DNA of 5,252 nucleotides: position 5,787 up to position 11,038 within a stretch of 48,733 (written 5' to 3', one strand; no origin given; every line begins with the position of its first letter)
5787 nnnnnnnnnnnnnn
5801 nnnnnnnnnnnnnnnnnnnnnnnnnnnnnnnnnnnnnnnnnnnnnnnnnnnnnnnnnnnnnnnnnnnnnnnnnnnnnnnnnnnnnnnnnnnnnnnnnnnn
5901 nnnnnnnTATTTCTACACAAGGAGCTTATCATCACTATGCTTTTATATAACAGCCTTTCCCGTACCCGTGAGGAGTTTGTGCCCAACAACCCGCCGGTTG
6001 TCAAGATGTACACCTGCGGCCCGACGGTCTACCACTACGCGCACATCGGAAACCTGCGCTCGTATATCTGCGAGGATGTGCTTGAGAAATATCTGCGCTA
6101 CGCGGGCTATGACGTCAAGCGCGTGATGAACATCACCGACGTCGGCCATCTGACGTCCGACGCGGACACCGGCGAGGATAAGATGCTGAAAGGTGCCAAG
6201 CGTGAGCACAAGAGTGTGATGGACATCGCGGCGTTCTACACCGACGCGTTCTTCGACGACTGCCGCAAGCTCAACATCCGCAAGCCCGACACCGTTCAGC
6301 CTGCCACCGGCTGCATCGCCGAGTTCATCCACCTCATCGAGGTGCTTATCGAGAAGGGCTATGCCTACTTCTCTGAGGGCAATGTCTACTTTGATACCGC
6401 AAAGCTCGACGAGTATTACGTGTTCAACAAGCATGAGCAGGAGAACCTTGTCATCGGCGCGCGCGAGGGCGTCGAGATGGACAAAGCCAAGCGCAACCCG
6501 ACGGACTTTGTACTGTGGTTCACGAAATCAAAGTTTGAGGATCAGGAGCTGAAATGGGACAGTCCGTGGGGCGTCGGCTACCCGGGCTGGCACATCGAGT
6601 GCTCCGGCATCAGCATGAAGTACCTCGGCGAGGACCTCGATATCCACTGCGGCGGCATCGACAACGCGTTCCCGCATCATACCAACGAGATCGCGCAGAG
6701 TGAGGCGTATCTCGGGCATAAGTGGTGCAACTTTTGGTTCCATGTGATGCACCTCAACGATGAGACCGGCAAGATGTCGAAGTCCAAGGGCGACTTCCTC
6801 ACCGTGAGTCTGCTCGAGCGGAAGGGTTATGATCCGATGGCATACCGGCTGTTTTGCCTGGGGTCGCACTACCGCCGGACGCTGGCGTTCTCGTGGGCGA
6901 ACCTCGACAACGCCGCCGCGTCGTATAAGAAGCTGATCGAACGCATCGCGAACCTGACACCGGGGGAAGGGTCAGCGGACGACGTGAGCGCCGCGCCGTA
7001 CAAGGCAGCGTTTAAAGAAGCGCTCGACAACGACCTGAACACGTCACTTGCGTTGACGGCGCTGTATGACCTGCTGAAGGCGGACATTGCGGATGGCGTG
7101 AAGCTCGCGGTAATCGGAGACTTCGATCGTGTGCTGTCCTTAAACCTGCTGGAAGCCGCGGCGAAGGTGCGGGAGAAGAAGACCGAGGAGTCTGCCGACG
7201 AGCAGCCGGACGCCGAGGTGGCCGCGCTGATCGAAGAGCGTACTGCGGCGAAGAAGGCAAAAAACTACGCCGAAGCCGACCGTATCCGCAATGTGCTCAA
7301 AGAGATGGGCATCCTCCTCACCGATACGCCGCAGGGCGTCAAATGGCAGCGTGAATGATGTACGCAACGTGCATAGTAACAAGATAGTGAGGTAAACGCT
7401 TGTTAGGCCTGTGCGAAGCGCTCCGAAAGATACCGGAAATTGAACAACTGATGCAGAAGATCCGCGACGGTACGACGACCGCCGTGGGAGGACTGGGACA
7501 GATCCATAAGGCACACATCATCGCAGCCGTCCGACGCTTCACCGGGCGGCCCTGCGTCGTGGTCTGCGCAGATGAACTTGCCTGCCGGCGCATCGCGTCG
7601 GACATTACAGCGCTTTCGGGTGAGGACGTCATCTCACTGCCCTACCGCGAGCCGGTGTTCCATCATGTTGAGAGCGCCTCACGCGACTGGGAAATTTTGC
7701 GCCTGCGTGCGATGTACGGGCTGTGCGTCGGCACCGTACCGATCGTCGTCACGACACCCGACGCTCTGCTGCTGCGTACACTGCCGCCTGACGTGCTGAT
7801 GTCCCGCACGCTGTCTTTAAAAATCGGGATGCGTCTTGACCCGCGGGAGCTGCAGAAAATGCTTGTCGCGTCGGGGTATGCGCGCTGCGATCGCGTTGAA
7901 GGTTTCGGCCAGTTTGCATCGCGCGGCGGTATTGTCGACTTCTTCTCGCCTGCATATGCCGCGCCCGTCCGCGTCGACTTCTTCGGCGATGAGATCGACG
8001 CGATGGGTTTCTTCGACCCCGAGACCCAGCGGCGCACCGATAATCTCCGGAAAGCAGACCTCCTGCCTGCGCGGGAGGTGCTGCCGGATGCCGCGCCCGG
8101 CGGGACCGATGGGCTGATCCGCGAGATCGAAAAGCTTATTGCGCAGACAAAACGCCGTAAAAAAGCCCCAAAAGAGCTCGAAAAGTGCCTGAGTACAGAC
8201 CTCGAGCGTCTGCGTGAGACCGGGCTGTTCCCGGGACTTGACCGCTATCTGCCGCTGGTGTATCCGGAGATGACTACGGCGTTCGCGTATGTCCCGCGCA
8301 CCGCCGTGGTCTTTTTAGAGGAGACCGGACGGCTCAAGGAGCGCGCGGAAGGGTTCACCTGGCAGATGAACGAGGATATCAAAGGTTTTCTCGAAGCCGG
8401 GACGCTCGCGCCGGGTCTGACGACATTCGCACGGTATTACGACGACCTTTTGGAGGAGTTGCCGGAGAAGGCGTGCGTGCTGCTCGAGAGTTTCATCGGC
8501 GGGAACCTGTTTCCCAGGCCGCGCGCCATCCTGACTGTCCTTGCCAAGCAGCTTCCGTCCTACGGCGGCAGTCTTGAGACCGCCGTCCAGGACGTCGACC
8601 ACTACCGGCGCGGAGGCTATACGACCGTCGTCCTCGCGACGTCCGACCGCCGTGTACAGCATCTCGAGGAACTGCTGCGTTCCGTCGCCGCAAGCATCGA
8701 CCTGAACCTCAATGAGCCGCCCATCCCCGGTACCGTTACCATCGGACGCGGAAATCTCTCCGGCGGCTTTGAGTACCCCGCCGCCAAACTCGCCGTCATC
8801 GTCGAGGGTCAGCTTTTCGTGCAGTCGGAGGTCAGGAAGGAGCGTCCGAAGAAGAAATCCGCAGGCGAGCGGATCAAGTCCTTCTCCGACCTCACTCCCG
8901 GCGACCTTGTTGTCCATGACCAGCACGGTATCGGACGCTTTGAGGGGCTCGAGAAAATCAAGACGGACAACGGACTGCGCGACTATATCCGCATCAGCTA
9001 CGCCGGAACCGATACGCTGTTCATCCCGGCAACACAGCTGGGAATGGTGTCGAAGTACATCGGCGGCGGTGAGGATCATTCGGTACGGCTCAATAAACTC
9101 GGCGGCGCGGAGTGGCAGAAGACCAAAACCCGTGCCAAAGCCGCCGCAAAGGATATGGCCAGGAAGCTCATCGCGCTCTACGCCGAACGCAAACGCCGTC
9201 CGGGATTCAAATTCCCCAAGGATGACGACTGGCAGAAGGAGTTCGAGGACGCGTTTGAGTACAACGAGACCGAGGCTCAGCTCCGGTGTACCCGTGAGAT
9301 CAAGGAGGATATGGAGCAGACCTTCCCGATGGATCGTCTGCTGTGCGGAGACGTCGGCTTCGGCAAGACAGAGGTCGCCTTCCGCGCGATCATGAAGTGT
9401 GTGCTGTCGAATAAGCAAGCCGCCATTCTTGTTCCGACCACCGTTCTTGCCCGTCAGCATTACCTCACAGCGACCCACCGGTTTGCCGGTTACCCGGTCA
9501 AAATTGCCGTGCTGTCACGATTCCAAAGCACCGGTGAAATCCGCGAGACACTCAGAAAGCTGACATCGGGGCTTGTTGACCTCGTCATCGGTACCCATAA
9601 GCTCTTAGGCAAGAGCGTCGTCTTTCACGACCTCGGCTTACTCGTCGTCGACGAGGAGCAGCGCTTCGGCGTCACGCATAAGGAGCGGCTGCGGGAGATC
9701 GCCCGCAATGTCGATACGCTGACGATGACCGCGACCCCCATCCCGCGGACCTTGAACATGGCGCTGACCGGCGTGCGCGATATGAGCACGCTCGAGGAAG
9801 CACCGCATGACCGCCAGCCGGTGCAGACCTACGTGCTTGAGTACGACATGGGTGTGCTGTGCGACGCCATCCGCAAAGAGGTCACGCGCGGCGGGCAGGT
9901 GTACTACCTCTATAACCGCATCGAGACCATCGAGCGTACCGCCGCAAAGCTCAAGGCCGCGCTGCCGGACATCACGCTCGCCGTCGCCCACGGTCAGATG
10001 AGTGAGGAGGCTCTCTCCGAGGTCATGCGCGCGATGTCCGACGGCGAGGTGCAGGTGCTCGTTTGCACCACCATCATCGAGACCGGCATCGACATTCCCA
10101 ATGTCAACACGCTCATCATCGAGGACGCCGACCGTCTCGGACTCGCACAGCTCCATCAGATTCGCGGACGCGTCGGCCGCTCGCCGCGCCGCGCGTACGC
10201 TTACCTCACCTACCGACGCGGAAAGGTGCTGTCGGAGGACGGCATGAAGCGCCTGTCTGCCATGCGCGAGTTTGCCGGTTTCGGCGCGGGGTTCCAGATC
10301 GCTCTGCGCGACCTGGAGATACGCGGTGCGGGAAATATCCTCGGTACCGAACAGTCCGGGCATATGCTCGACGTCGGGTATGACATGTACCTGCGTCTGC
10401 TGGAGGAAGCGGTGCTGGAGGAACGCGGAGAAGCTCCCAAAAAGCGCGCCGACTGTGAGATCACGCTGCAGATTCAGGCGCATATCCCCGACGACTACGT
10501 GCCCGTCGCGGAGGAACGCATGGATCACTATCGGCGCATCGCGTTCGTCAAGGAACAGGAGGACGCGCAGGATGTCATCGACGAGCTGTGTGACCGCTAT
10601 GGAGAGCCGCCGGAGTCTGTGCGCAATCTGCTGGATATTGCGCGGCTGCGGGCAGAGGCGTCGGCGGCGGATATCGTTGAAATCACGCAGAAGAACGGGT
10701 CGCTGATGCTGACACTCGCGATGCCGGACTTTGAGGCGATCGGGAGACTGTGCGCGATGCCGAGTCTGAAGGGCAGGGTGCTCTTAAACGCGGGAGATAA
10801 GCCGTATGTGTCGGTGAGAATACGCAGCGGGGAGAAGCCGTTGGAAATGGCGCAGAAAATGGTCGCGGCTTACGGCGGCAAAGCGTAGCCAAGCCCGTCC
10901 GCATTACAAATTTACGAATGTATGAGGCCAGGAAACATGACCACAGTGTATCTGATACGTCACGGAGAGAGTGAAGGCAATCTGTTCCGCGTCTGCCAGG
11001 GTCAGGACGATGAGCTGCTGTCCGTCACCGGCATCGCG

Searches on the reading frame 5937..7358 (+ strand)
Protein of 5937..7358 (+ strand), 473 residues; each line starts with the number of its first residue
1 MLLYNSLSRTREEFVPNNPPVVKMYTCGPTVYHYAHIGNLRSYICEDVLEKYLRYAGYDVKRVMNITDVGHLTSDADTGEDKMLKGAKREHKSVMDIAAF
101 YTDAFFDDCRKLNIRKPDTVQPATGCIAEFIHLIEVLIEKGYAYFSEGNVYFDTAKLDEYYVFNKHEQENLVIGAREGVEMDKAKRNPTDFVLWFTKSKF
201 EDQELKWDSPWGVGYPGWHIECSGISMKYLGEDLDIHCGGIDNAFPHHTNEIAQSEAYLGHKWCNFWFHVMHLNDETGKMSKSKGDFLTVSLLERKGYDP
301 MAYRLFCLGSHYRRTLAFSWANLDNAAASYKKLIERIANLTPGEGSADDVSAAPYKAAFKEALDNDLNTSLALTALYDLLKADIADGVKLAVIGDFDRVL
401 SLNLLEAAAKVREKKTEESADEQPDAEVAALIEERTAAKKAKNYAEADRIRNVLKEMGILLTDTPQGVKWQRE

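Call 71: search_protein_families(library=pfam, proteins=[window:5937-7358:+], max_evalue=0.0001)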
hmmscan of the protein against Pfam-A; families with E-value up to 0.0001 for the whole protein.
window:5937-7358:+ (473 aa): 4 families
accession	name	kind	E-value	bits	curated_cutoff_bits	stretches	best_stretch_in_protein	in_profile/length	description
PF01406.26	tRNA-synt_1e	-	8e-94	314.8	27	1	16-326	4-299/301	tRNA synthetases class I (C) catalytic domain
PF09334.17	tRNA-synt_1g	-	1.5e-05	24.4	20.1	0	34-152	13-122/391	tRNA synthetases class I (M)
PF09190.17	DALR_2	-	2e-05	25.5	22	1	358-382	1-25/57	DALR domain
PF23493.1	CysS_C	-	8.6e-05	23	23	1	425-470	5-50/51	Cysteinyl-tRNA ligase anticodon binding domain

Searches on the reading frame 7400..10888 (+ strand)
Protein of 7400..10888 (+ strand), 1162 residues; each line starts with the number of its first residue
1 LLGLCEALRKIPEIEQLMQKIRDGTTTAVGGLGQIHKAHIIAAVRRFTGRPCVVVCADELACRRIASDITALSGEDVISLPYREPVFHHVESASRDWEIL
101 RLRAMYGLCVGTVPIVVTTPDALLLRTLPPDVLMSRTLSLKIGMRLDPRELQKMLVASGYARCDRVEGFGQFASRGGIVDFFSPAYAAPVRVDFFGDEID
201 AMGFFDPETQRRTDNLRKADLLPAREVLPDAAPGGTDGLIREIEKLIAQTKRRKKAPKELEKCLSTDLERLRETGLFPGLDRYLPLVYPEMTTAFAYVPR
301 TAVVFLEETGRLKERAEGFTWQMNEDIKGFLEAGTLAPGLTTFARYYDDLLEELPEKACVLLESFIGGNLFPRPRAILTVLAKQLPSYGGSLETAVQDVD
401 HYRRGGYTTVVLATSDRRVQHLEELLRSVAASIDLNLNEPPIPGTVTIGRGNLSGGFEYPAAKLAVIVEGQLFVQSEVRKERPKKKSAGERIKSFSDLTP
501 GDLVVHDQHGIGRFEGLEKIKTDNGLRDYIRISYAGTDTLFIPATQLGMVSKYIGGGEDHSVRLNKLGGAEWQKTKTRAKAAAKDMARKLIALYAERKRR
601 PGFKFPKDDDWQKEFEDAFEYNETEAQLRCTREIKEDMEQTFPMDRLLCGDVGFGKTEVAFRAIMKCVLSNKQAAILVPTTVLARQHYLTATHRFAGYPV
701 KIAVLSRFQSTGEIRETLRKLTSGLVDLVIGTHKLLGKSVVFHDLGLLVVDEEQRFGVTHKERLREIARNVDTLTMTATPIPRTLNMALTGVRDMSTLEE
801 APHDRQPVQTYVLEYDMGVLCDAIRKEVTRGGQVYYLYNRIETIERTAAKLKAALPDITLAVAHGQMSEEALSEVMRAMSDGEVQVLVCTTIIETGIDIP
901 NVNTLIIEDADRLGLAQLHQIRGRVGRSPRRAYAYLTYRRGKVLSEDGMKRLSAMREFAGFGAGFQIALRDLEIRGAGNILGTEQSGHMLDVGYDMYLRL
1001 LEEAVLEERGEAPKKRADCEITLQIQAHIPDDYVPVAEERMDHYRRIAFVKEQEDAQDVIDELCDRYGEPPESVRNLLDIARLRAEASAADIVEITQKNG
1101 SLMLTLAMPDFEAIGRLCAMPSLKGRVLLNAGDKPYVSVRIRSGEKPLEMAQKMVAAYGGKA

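Call 71: search_protein_families(library=pfam, proteins=[window:7400-10888:+], max_evalue=0.0001)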
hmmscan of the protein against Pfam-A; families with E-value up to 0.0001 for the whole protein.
window:7400-10888:+ (1162 aa): 6 families
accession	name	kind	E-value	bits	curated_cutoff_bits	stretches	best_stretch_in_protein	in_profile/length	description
PF03461.20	TRCF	-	6.5e-25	87.8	25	1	1023-1107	1-85/95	TRCF domain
PF00270.35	DEAD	-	1.1e-24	87.5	26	1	644-786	15-165/167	DEAD/DEAH box helicase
PF00271.37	Helicase_C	-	4.7e-22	78.8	23.5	1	820-927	6-108/110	Helicase conserved C-terminal domain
PF17757.6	UvrB_inter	-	1.2e-21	77.1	22.9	1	138-226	1-90/91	UvrB interaction domain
PF02559.22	CarD_TRCF_RID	-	1.1e-19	70.7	23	1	498-554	1-57/57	CarD-like/TRCF RID domain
PF04851.21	ResIII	-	3.5e-05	24.2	22.5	1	624-780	5-162/164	Type III restriction enzyme, res subunit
